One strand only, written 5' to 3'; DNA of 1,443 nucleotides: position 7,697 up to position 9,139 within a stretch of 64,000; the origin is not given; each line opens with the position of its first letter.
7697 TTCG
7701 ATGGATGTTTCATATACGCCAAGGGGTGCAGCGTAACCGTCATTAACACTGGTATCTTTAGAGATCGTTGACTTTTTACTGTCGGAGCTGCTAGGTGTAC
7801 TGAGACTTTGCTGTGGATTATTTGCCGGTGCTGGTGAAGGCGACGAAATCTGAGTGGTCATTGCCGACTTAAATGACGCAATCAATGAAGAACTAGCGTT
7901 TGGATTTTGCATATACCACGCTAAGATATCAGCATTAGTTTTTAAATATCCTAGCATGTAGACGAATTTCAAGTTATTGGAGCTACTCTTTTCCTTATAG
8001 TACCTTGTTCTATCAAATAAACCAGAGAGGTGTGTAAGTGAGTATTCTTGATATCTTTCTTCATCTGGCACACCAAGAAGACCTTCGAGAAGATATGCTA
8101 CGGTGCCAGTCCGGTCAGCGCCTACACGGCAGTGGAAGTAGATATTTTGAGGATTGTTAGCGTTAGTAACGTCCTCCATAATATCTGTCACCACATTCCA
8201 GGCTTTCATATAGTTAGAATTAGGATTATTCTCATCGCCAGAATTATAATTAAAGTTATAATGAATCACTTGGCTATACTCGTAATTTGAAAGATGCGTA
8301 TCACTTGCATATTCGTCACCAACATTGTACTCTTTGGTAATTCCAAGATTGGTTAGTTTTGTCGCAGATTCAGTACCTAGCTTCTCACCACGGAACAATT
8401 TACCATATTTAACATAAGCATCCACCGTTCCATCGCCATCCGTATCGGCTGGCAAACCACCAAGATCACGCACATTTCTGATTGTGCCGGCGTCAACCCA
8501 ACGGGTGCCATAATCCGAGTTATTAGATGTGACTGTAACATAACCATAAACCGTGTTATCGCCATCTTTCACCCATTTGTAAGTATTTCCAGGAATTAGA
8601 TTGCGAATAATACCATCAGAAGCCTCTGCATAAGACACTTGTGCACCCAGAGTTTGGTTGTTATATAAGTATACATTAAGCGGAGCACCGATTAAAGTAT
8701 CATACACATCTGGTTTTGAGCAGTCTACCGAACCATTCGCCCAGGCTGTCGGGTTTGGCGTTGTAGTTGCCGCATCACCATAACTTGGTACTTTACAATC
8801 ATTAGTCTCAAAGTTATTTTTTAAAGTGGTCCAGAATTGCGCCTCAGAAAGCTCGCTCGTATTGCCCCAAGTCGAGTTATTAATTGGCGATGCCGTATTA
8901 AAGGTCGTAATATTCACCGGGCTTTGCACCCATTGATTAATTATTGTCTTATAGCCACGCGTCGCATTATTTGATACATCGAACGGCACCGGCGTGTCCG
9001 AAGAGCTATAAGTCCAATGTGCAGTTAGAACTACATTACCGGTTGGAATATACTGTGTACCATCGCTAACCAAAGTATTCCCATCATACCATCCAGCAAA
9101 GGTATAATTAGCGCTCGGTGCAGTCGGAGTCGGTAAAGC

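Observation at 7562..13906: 2114-aa surface protein ending in an apparently extracellular tyrosine-phosphatase domain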

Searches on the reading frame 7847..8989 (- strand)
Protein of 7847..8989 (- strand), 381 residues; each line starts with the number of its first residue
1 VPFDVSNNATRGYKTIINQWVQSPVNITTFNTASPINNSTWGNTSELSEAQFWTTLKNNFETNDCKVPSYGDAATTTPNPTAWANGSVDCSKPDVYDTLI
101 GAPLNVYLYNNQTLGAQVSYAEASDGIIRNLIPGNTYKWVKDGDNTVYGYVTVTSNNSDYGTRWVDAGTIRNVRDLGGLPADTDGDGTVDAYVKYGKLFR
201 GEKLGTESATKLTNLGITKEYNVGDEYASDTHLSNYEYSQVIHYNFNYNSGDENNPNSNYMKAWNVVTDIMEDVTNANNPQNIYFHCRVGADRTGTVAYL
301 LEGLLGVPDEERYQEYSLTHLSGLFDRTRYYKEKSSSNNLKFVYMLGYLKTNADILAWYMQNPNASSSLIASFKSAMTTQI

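Call 12: find_homologous_proteins(query=window:7847-8989:-, max_evalue=0.001)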
Query window:7847-8989:- (381 aa): 334 proteins with E <= 0.001 among 2766 candidates; the best 120 are listed.
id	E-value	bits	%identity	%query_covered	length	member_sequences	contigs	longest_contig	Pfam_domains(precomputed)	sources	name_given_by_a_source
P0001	6.8e-172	590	100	69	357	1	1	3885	PF13350.12,PF00782.26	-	-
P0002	1.4e-159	550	66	99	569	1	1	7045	PF13350.12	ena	-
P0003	4.6e-155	535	66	99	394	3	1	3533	PF13350.12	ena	-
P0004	1.8e-146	507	66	94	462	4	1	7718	PF13350.12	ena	-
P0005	1.1e-140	488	69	83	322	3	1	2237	PF13350.12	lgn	-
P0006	2.1e-132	460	63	87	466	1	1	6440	PF13350.12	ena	-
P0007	2.3e-125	437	67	82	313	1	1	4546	PF13350.12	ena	-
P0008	3.0e-112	394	72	65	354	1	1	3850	PF13350.12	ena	-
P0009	1.8e-100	355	69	61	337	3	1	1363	PF13350.12,PF00782.26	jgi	jgi:protein tyrosine/serine phosphatase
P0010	1.3e-99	352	51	99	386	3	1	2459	PF13350.12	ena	-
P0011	4.3e-99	351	49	99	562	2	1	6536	PF13350.12,PF09479.17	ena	-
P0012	4.4e-99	351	50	99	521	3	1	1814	PF13350.12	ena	-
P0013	1.8e-98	349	52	92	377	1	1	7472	PF13350.12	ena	-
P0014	4.5e-94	334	48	96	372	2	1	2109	PF13350.12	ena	-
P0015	3.7e-90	321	66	60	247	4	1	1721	PF13350.12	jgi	-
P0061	3.0e-19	88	32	64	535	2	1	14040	PF21764.4,PF13350.12,PF22784.2,PF26182.1,PF22785.2,PF03162.19,PF02368.25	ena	-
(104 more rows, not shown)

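Call 17: find_related_loci(query=A1, collection=genome_contigs, flank=10000)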
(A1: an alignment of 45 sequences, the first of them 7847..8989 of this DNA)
Query A1 (381 aa) in genome_contigs; peptide patterns used: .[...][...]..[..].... (x = any residue, [..] = any of these).
171 stretches matched a pattern; 117 encode a relative of the query (tblastn E <= 1e-3); the best 80 are kept; 80 distinct loci.
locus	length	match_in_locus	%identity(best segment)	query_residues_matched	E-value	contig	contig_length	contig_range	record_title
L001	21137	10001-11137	82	3-381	0e+0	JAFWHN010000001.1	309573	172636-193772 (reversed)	Candidatus Saccharibacteria bacterium isolate RGIG5745 Sheep_Ileum-2__c96, whole genome shotgun sequence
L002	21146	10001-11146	80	3-381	0e+0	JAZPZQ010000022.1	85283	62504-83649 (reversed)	MAG: Candidatus Nanosyncoccus sp. isolate T1900044644_TS20190110.MAGScoT_cleanbin_000078 SGB_1326_k141_1067778, whole ge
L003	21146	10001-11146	81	3-381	0e+0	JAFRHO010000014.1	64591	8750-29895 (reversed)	Candidatus Saccharibacteria bacterium isolate RGIG2476 Goat_Jejunum-2__c270500, whole genome shotgun sequence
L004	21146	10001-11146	79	3-381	0e+0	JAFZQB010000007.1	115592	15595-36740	Candidatus Saccharibacteria bacterium isolate RGIG7994 Water_buffalos_Rumen-1__c539004, whole genome shotgun sequence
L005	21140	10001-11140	79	3-381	0e+0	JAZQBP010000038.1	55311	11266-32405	MAG: Candidatus Nanosyncoccus sp. isolate T1900044640_TS20190106.MAGScoT_cleanbin_000039 SGB_1241_k141_277784, whole gen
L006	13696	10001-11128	69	3-377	1e-176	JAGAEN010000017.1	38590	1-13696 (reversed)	Candidatus Saccharibacteria bacterium isolate RGIG8370 Water_buffalos_Rumen.Co__c8382247, whole genome shotgun sequence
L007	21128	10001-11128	68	3-378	2e-172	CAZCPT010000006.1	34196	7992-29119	MAG TPA_asm: uncultured Candidatus Saccharibacteria bacterium isolate SRP278969_co1_243 genome assembly, contig: NODE_11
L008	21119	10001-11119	69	3-378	3e-172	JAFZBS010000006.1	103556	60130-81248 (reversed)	Candidatus Saccharibacteria bacterium isolate RGIG7621 Water_buffalos_Omasum.Co__c2166016, whole genome shotgun sequence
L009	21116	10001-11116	67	3-378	3e-170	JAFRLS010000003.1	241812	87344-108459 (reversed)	Candidatus Saccharibacteria bacterium isolate RGIG2584 Goat_Jejunum.Co__c78520, whole genome shotgun sequence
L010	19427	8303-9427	67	3-378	7e-170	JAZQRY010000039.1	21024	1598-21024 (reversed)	MAG: Candidatus Nanosyncoccus sp. isolate T1900045218_TC20190214.MAGScoT_cleanbin_000027 SGB_5373_k141_2758930, whole ge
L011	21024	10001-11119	67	3-378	1e-168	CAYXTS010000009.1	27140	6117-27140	MAG TPA_asm: uncultured Candidatus Saccharibacteria bacterium isolate SRP278969_co2_37 genome assembly, contig: NODE_144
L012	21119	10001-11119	67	3-378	6e-168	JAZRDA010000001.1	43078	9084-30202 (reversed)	MAG: Candidatus Nanosyncoccus sp. isolate T1900045509_YK20190203.MAGScoT_cleanbin_000035 SGB_7548_k141_818639, whole gen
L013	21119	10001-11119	67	3-378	1e-167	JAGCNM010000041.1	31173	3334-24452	Candidatus Saccharibacteria bacterium isolate RGIG9952 Yak_Reticulum-1__c968486, whole genome shotgun sequence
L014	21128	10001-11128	67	3-377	2e-167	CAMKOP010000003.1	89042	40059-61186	MAG: uncultured Candidatus Saccharibacteria bacterium isolate SRR12081303_bin.63_metaWRAP_v1.3_MAG genome assembly, cont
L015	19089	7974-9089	69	3-377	1e-166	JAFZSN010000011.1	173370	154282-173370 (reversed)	Candidatus Saccharibacteria bacterium isolate RGIG8058 Water_buffalos_Rumen-1__c1219567, whole genome shotgun sequence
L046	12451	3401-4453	41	3-377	4e-77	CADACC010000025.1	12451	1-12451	MAG: uncultured Erysipelotrichaceae bacterium isolate RUG13160 genome assembly, contig: RUG13160_asm_25, whole genome sh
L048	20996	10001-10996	41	37-377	5e-69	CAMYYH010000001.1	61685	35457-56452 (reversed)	MAG TPA_asm: uncultured Tenericutes bacterium isolate SRR10912541_bin.38_metaWRAP_v1.3_MAG genome assembly, contig: ERZ1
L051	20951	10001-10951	41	86-377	5e-64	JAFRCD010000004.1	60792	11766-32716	MAG: Bacilli bacterium isolate RGIG2361 Goat_Ileum-2__c68407, whole genome shotgun sequence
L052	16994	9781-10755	38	40-377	3e-63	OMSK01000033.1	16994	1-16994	uncultured Firmicutes bacterium isolate RUG832 genome assembly, contig: k87_14750094, whole genome shotgun sequence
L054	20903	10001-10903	42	85-359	1e-61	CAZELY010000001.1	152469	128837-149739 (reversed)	MAG TPA_asm: uncultured Muribaculaceae bacterium isolate SRP278969_co1_137 genome assembly, contig: NODE_25_length_15246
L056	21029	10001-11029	39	1-345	6e-59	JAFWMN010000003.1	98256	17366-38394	MAG: Bacilli bacterium isolate RGIG5875 Sheep_Jejunum-3__c177, whole genome shotgun sequence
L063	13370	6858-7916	37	4-359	4e-53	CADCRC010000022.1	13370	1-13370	MAG: uncultured Erysipelotrichaceae bacterium isolate RUG14903 genome assembly, contig: RUG14903_asm_22, whole genome sh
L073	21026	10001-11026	34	52-377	6e-46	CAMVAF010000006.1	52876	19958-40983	MAG TPA_asm: uncultured Clostridia bacterium isolate SRR8387715_bin.72_metaWRAP_v1.3_MAG genome assembly, contig: ERZ142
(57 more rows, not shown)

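Call 23: predict_structure(alignment_id=A1)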
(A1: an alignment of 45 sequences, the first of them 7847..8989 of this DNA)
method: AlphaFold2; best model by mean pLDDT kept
length: 381 residues; sequences in the alignment: 45
mean_pLDDT: 90.1   pTM: 0.92
mean pLDDT of the five models: 90.1, 90.0, 90.0, 89.4, 89.1
residues with pLDDT >= 90: 280; 70-90: 64; 50-70: 29; < 50: 8
segments of 3 or more residues with pLDDT < 50: 75-80
pLDDT, mean of each block of 10 residues (from residue 1): 96 93 73 53 66 92 91 52 87 97 97 95 96 98 98 92 95 97 96 98 94 97 92 96 75 77 96 98 96 96 97 95 89 84 88 95 95 98 92
secondary structure, 60 per line:
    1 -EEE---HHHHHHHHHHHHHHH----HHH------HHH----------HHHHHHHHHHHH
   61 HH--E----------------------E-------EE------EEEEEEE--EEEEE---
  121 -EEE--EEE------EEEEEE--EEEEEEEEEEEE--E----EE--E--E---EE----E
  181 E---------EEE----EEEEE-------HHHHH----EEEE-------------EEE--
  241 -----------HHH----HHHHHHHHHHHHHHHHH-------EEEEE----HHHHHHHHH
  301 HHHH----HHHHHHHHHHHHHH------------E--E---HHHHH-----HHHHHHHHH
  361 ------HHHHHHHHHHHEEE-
elements in order: E2-4 H8-22 H49-62 E104-110 E113-117 E122-124 E127-129 E136-141 E144-155 E191-193 E198-202 H210-214 E219-222 E236-238 H259-275 E283-287 H292-304 H309-322 H342-346 H352-360 H367-377 E378-380

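Call 25: search_protein_families(library=pfam, proteins=[L052:3928-10767:+, L063:1632-8006:+, L054:5558-10984:+, L048:6515-11005:+], max_evalue=0.001)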
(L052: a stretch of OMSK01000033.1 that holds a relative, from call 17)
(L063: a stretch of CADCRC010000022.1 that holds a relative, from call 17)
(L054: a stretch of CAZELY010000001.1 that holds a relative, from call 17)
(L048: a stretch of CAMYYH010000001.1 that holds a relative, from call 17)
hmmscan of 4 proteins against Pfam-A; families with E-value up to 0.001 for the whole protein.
L052:3928-10767:+ (2280 aa): 5 families
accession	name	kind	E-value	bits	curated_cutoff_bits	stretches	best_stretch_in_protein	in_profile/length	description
PF09479.16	Flg_new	-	1.4e-113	371.5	27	14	1532-1596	1-65/65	Listeria-Bacteroides repeat domain (List_Bact_rpt)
PF13350.11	Y_phosphatase3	-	1.9e-21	77.6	22.2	1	2060-2213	2-170/240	Tyrosine phosphatase family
PF03162.18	Y_phosphatase2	-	8.7e-06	25.9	27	1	2099-2208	19-128/165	Tyrosine phosphatase family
PF02368.24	Big_2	-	1.8e-05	25.1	22.8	1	1473-1521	30-77/79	Bacterial Ig-like domain (group 2)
PF22359.2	Big-like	-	5.5e-05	23.8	27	1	1480-1525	3-46/48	Bacterial Ig-like domain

L063:1632-8006:+ (2125 aa): 3 families
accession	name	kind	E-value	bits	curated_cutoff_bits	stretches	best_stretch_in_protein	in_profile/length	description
PF09479.16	Flg_new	-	1.5e-66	220.9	27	8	1662-1730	1-65/65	Listeria-Bacteroides repeat domain (List_Bact_rpt)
PF13350.11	Y_phosphatase3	-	1.9e-20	74.3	22.2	1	1895-2063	5-176/240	Tyrosine phosphatase family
PF02368.24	Big_2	-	8.8e-10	38.8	22.8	2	923-963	27-67/79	Bacterial Ig-like domain (group 2)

L054:5558-10984:+ (1809 aa): 2 families
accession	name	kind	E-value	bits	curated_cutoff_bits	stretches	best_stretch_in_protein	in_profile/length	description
PF09479.16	Flg_new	-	8.9e-76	250.4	27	6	339-403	1-65/65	Listeria-Bacteroides repeat domain (List_Bact_rpt)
PF13350.11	Y_phosphatase3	-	5.2e-21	76.1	22.2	1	1569-1744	6-178/240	Tyrosine phosphatase family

L048:6515-11005:+ (1497 aa): 3 families
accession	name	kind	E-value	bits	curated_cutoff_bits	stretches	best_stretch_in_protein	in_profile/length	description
PF09479.16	Flg_new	-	5.8e-66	219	27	7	777-843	1-65/65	Listeria-Bacteroides repeat domain (List_Bact_rpt)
PF13350.11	Y_phosphatase3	-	2.2e-19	70.8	22.2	1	1288-1433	5-170/240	Tyrosine phosphatase family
PF18998.6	Flg_new_2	-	6.7e-06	26.4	23.6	0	466-538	2-72/73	Divergent InlB B-repeat domain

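Call 26: fold_search(model_id=the predicted structure, library=pdb)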
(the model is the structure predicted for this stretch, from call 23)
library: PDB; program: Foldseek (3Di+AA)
matches with E <= 10: 921; with E <= 0.001: 15
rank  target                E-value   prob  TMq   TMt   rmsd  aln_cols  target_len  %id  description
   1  8dhi_B                1.2e-09  1.00  0.36  0.55   9.2       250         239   19  Crystal Structure of Clostridioides difficile Protein Tyrosine Phosphatase at pH 8.5 (released 2023-07-05)
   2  8dhj_B                3.3e-09  1.00  0.35  0.53  10.1       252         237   19  Crystal structure of Clostridioides difficile Protein Tyrosine Phosphatase at pH 7.5 (released 2023-07-05)
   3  8dhi_A                1.2e-08  1.00  0.32  0.49   9.2       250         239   19  Crystal Structure of Clostridioides difficile Protein Tyrosine Phosphatase at pH 8.5 (released 2023-07-05)
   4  8dhj_A                1.6e-08  1.00  0.37  0.58   8.6       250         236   19  Crystal structure of Clostridioides difficile Protein Tyrosine Phosphatase at pH 7.5 (released 2023-07-05)
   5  1ywf                  6.7e-07  1.00  0.35  0.53   9.0       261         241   16  Crystal Structure of Mycobacterium Tuberculosis Protein Tyrosine Phosphatase PtpB (released 2005-11-22)
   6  2oz5_A                6.4e-06  1.00  0.29  0.40  11.7       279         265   15  Crystal structure of Mycobacterium tuberculosis protein tyrosine phosphatase PtpB in complex with the specific inhibit (released 2007-05-01)
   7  2oz5_B                6.8e-06  1.00  0.30  0.42  11.0       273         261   16  Crystal structure of Mycobacterium tuberculosis protein tyrosine phosphatase PtpB in complex with the specific inhibit (released 2007-05-01)
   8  2wgp_A                3.9e-04  1.00  0.24  0.48   9.7       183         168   14  Crystal structure of human dual specificity phosphatase 14 (released 2009-10-06)
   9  8tk2_A                4.9e-04  1.00  0.22  0.41  10.2       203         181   15  HUMAN VH1-RELATED DUAL-SPECIFICITY PHOSPHATASE (VHR) complexed with 2-((2,4-difluorobenzyl)amino)-2-oxoacetic acid (released 2024-08-14)
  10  1zzw_A                5.1e-04  1.00  0.23  0.54   8.8       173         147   15  Crystal Structure of catalytic domain of Human MAP Kinase Phosphatase 5 (released 2006-07-04)
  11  1vhr_A                5.1e-04  0.99  0.19  0.37  11.8       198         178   16  HUMAN VH1-RELATED DUAL-SPECIFICITY PHOSPHATASE (released 1996-06-20)
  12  6d65_C                6.9e-04  1.00  0.23  0.18   9.3       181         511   17  Crystal structure of the human dual specificity phosphatase 1 catalytic domain (C258S) as a maltose binding protein fu (released 2018-09-19)
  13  6d66_A                6.9e-04  1.00  0.24  0.18   9.5       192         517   18  Crystal structure of the human dual specificity 1 catalytic domain (C258S) as a maltose binding protein fusion in comp (released 2018-09-19)
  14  6d65_A                8.7e-04  1.00  0.23  0.18   9.5       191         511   16  Crystal structure of the human dual specificity phosphatase 1 catalytic domain (C258S) as a maltose binding protein fu (released 2018-09-19)
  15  2wgp_B                9.2e-04  1.00  0.23  0.47   9.8       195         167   14  Crystal structure of human dual specificity phosphatase 14 (released 2009-10-06)
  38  4r0s_B                3.5e-03  1.00  0.27  0.59   6.4       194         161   12  Crystal structure of P. aeruginosa TpbA (released 2015-05-06)
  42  4r0t_B                3.7e-03  1.00  0.27  0.57   9.2       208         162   12  Crystal structure of P. aeruginosa TpbA (C132S) in complex with pTyr (released 2015-05-06)
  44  4r0s_A                4.6e-03  1.00  0.27  0.58   6.4       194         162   12  Crystal structure of P. aeruginosa TpbA (released 2015-05-06)
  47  4y2e_C                4.9e-03  0.99  0.23  0.52   9.5       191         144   12  Crystal structure of the catalytic domain of human dual-specificity phosphatase 7 (C232S) (released 2015-06-03)
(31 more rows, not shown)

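Call 27: search_solved_structures(query=A1, max_evalue=0.01, show_alignments=4)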
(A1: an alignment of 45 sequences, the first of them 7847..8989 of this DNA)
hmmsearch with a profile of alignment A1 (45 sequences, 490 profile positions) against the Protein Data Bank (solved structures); distinct sequences matched with E-value up to 0.01: 2.
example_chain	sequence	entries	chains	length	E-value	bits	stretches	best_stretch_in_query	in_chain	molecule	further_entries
8dhi_A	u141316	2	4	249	2.6e-19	73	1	164-344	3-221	TYR_PHOSPHATASE_2 domain-containing protein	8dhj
1ywf_A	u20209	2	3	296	4.6e-11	45.8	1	185-309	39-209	PHOSPHOTYROSINE PROTEIN PHOSPHATASE PTPB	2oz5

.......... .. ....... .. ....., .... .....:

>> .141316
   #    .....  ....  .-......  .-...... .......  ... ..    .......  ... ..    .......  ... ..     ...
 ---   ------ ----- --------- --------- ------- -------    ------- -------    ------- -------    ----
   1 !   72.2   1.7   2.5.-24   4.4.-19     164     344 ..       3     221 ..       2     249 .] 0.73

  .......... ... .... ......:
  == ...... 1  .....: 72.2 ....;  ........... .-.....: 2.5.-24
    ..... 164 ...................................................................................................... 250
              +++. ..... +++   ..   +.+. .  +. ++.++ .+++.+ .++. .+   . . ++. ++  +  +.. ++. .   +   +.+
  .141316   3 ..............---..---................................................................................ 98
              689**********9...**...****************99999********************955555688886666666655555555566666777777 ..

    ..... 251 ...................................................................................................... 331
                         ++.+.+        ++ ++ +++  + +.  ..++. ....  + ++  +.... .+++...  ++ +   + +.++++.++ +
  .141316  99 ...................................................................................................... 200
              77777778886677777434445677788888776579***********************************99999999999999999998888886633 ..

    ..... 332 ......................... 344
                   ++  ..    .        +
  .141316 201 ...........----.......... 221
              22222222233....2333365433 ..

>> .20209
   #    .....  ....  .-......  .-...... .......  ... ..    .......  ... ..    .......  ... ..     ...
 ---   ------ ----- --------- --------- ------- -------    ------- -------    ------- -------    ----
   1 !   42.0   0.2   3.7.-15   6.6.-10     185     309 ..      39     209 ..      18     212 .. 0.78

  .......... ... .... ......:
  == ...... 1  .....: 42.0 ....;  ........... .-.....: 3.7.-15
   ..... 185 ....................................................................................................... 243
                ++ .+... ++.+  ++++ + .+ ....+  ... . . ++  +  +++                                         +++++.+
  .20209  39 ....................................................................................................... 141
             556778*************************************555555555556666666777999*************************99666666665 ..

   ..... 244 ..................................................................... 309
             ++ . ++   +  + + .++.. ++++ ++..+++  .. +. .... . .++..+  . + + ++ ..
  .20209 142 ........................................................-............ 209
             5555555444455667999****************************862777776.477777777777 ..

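Call 77: search_protein_representatives(alignment_id=A1)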
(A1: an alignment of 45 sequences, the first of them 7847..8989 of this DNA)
Query: 45 sequences, 490 profile positions. Proteins with E-value up to 0.001 (for the whole library): 18141; up to 1e-10: 10261; up to 1e-30: 2565. The best 150 are listed.
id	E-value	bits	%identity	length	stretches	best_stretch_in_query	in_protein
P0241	1.4e-160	552.2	-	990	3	31-375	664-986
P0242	3.7e-148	511.2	-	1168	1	14-377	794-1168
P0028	6.2e-147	507.2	-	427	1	14-375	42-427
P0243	4.4e-145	501.0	-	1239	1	14-377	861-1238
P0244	9.7e-144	496.6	-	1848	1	14-478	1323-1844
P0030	4.9e-143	494.3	-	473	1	6-374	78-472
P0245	6.7e-143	493.9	-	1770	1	14-377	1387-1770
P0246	1.8e-142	492.4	-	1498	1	14-376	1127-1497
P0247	3.7e-142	491.4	-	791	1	14-375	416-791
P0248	4.0e-142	491.3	-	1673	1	15-375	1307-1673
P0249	4.3e-142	491.2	-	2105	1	14-377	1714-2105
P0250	1.4e-141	489.5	-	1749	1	14-377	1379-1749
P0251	2.7e-141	488.6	-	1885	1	7-378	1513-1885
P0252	3.0e-141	488.4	-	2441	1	14-377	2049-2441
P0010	3.3e-141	488.3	-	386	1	24-377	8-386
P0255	7.9e-141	487.0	-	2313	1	14-475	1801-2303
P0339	3.0e-116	405.9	-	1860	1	26-374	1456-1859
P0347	2.6e-113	396.3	-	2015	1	14-364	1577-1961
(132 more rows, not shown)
